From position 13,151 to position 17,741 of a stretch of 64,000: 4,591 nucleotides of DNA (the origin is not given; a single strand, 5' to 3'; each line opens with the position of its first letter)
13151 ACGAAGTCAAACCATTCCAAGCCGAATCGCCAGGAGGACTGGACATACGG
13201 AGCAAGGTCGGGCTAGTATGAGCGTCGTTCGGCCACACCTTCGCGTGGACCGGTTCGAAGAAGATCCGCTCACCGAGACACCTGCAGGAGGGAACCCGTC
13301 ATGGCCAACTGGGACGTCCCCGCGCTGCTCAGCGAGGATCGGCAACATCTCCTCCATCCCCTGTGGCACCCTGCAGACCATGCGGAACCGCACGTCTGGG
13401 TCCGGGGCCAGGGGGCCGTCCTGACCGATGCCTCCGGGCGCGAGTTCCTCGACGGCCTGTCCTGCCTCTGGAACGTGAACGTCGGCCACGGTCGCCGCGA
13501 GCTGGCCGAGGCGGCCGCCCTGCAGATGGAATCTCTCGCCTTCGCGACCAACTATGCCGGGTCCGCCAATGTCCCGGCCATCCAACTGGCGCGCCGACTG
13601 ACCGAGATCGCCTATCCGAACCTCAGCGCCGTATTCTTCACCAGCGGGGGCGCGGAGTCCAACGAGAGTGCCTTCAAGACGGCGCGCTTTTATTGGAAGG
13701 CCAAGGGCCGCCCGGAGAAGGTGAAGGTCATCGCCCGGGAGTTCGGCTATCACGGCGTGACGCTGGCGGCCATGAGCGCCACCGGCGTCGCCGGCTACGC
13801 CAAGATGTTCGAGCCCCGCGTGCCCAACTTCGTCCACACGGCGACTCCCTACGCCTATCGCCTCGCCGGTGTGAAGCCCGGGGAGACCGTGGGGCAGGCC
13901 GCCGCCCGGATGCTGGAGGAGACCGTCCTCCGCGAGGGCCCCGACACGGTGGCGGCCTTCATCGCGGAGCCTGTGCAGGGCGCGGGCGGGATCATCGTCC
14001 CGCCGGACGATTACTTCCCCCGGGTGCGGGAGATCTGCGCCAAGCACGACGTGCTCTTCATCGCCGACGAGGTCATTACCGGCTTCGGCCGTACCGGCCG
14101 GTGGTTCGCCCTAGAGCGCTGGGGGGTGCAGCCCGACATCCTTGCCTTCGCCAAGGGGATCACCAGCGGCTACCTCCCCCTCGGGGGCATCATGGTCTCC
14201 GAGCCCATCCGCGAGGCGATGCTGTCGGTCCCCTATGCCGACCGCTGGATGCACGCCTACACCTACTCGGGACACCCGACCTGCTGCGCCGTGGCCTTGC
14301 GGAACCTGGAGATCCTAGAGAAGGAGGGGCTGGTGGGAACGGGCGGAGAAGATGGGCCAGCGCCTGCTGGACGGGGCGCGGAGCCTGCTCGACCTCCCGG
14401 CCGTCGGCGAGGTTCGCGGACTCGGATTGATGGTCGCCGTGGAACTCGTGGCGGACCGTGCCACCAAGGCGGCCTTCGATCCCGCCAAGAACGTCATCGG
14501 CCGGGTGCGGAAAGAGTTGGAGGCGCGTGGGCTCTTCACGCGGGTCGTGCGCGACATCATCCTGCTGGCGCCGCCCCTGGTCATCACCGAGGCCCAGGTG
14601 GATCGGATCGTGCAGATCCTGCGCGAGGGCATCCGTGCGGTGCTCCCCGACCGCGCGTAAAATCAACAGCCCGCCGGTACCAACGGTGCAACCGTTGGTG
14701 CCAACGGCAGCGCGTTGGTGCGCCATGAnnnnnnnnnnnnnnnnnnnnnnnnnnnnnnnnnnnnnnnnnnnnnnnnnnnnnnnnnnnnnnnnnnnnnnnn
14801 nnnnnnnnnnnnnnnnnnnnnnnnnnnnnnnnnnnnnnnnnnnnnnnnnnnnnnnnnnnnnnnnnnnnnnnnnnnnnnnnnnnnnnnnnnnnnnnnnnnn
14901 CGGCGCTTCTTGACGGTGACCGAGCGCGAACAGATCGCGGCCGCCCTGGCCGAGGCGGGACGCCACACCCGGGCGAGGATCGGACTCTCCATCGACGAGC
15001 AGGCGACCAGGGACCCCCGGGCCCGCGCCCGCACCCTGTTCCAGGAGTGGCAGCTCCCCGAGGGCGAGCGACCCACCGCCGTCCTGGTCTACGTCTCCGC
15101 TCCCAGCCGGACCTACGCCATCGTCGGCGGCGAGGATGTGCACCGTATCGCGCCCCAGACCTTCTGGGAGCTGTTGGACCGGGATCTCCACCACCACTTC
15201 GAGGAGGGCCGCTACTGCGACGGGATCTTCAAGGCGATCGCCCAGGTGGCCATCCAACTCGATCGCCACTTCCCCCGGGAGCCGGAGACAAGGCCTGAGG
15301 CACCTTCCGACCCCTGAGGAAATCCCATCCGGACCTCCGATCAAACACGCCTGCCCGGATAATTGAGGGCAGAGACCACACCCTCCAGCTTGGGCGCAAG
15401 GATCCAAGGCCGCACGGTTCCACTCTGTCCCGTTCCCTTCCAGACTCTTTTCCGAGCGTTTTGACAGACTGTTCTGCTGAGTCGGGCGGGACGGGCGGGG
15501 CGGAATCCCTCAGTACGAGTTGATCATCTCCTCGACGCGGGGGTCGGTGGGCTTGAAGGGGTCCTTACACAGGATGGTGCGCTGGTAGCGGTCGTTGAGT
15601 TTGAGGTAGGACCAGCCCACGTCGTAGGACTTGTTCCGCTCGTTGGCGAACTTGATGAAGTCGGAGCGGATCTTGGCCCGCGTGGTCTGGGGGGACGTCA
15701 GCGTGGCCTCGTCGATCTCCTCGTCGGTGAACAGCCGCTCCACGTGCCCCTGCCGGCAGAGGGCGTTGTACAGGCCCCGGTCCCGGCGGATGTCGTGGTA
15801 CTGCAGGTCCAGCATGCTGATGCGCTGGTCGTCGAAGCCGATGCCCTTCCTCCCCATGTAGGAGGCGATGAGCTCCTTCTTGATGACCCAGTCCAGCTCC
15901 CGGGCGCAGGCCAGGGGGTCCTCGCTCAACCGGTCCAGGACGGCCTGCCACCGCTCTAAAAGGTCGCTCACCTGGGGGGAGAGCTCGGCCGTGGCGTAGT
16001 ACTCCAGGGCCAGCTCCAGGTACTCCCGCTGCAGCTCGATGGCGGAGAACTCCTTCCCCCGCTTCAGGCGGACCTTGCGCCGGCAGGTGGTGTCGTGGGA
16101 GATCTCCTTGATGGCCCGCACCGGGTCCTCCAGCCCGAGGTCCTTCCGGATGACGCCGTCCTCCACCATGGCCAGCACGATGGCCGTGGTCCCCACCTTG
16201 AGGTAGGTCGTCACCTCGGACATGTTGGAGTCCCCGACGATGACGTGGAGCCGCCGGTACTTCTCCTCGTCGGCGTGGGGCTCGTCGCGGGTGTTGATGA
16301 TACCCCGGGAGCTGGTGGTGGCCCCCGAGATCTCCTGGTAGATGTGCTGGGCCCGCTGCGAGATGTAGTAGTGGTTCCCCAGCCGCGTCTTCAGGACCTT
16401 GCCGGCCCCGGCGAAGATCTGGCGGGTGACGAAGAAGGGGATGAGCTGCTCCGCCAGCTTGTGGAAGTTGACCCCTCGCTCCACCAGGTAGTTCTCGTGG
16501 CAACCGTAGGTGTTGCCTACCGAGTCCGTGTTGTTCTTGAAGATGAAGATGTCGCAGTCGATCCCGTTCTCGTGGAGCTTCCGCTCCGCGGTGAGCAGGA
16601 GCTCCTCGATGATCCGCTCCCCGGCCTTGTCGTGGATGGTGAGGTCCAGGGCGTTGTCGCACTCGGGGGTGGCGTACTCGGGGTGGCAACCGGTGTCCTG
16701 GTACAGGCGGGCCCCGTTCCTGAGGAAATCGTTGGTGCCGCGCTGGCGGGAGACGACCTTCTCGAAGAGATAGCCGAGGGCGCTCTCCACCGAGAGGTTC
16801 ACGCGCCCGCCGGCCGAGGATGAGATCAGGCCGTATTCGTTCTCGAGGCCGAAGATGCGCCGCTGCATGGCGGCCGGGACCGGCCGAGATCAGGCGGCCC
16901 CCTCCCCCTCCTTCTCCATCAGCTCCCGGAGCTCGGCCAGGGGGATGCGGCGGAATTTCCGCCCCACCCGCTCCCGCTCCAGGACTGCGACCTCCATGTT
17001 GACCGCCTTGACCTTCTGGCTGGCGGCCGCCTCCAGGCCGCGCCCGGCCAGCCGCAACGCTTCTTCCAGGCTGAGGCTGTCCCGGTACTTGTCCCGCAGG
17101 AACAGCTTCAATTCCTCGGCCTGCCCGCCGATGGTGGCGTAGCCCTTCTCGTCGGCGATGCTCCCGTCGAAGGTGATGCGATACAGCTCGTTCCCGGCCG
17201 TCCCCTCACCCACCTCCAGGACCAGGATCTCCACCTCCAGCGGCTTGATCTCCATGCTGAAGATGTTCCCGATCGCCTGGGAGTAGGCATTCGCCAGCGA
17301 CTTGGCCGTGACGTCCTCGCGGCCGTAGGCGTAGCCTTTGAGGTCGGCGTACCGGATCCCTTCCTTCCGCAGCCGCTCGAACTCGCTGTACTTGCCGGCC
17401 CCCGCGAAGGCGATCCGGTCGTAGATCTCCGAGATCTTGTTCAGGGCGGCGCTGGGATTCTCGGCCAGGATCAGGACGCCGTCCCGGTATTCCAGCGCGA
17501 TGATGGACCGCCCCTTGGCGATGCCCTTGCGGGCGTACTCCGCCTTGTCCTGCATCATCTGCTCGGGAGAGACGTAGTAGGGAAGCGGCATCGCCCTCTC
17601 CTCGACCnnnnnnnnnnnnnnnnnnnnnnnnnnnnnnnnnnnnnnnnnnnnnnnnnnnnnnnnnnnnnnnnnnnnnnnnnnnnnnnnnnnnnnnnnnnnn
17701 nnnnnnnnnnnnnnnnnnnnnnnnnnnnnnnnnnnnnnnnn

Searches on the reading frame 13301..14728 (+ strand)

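Call 74: search_protein_families(library=ncbifam, proteins=[window:13301-14728:+], max_evalue=0.000001)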
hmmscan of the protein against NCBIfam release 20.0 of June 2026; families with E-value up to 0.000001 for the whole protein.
window:13301-14728:+ (475 aa): 69 families (the best 25 are shown)
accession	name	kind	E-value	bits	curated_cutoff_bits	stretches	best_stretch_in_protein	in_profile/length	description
NF005682.0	PRK07480.1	subfamily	3.3e-119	398.6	510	1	12-346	16-350/459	aminotransferase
NF005102.0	PRK06541.1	equivalog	3.2e-116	388.6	574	1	14-346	17-349/460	aspartate aminotransferase family protein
NF005683.0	PRK07481.1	subfamily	3.8e-115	385.4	575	1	9-352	6-354/453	hypothetical protein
NF005447.0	PRK07036.1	equivalog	4.6e-107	358.6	618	1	8-347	12-355/468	aminotransferase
NF004767.0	PRK06105.1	subfamily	1.7e-105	353.2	517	1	11-348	10-351/460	aminotransferase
NF005812.0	PRK07678.1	subfamily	3.7e-99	332.4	488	1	7-347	8-344/451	aminotransferase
NF005684.0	PRK07482.1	subfamily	4.8e-97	325.4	687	1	8-352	7-357/464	hypothetical protein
NF004625.0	PRK05965.1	subfamily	5.7e-95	318.7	729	1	8-350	5-350/460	hypothetical protein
NF009068.0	PRK12403.1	equivalog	8.3e-91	305.1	817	1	27-348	34-352/460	aspartate aminotransferase family protein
NF052567.1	OmAmTferAptACaul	equivalog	3e-89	299.7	500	1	28-347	17-337/431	omega-aminotransferase AptA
TIGR00508.1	bioA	equivalog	5.7e-86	288.7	405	1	19-344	3-324/419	adenosylmethionine--8-amino-7-oxononanoate transaminase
NF004718.0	PRK06062.1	subfamily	4.7e-83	279.2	472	1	11-347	21-344/454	hypothetical protein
NF005375.0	PRK06917.1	equivalog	3.9e-80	269.8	535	1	31-352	16-335/448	aspartate aminotransferase family protein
NF005685.0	PRK07483.1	equivalog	3.1e-77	260.3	485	1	23-346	6-328/444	aspartate aminotransferase family protein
NF004624.0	PRK05964.1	equivalog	1.5e-75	254.3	494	1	9-343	6-329/427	adenosylmethionine--8-amino-7-oxononanoate transaminase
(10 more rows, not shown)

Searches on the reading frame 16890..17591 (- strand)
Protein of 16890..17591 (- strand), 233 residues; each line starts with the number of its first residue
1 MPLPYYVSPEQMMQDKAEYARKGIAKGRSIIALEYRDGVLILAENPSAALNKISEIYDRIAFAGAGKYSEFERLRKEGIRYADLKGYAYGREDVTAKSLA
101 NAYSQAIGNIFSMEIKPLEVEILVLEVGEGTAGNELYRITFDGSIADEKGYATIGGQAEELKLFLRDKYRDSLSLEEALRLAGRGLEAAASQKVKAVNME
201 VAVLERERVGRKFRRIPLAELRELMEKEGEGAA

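Call 42: search_protein_families(library=ncbifam, proteins=[window:16890-17591:-], max_evalue=1e-8)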
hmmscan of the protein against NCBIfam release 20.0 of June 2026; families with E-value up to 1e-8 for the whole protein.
window:16890-17591:- (233 aa): 4 families
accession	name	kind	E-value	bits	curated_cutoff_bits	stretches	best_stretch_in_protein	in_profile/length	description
TIGR03691.1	20S_bact_alpha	equivalog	2e-93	312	139.05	1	1-225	1-228/229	proteasome subunit alpha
NF003075.0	PRK03996.1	subfamily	5.2e-14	52.2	219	1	17-227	26-238/248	archaeal proteasome endopeptidase complex subunit alpha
TIGR03633.1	arc_protsome_A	equivalog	1.1e-13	51.2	287.35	1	16-224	18-228/230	archaeal proteasome endopeptidase complex subunit alpha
TIGR03634.1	arc_protsome_B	equivalog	4.5e-11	42.7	224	1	49-196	31-171/185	archaeal proteasome endopeptidase complex subunit beta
